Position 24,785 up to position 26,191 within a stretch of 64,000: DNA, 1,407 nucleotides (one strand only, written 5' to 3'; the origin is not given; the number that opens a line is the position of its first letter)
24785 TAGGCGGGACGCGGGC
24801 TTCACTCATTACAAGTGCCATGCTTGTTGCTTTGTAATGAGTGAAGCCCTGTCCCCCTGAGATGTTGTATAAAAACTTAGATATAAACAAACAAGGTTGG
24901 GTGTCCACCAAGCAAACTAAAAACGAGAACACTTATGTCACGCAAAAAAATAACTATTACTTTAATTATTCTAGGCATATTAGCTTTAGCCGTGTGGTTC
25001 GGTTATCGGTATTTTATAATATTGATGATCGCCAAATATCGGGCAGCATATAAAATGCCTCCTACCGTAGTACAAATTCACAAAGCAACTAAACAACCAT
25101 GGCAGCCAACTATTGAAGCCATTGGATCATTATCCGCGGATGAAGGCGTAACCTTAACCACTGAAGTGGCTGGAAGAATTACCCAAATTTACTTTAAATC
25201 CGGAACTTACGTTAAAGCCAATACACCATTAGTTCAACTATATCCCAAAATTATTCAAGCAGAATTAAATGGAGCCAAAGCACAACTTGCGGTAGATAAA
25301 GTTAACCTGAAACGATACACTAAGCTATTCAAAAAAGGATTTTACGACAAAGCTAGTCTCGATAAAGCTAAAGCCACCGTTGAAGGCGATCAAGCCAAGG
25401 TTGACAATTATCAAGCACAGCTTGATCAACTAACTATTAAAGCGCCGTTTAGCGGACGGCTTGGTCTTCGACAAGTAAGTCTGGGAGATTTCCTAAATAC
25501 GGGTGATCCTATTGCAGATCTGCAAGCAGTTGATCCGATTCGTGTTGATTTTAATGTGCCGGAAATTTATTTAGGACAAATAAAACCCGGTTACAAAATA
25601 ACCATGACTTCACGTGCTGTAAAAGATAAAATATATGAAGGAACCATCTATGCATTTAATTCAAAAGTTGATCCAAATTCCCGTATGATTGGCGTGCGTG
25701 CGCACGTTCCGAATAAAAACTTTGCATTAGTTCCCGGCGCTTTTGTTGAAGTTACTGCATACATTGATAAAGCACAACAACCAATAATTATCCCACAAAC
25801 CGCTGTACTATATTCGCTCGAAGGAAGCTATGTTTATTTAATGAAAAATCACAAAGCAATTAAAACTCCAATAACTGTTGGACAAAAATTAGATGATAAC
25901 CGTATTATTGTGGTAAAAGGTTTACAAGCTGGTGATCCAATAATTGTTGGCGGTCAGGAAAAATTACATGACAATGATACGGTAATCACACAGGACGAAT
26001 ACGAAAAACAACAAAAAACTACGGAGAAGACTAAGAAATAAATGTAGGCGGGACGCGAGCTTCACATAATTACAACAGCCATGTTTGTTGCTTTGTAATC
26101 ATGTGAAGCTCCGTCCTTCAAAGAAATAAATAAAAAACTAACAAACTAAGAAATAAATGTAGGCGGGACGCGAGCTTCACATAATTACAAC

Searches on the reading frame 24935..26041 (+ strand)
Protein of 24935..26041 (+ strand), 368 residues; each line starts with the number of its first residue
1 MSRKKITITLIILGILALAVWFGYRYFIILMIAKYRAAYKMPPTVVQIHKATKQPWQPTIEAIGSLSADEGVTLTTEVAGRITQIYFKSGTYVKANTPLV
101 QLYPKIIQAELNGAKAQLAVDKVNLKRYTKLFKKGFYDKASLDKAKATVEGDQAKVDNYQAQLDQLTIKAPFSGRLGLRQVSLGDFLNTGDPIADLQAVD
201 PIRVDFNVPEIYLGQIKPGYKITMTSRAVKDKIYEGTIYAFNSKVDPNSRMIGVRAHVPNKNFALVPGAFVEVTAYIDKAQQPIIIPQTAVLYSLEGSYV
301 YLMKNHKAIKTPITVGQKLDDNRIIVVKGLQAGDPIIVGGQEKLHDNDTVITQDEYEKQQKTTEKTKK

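Call 69: search_protein_families(library=pfam, proteins=[window:24935-26041:+], max_evalue=0.001)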
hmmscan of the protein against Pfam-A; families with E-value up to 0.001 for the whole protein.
window:24935-26041:+ (368 aa): 3 families
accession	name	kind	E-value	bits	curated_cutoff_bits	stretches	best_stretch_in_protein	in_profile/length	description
PF16576.10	HlyD_D23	-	2.5e-25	89.5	30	1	57-271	3-214/214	Barrel-sandwich domain of CusB or HlyD membrane-fusion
PF13437.12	HlyD_3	-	1.1e-17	65.1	22.2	1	167-261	1-96/106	HlyD family secretion protein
PF00364.28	Biotin_lipoyl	-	0.0005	20.3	22.1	0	73-102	44-73/73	Biotin-requiring enzyme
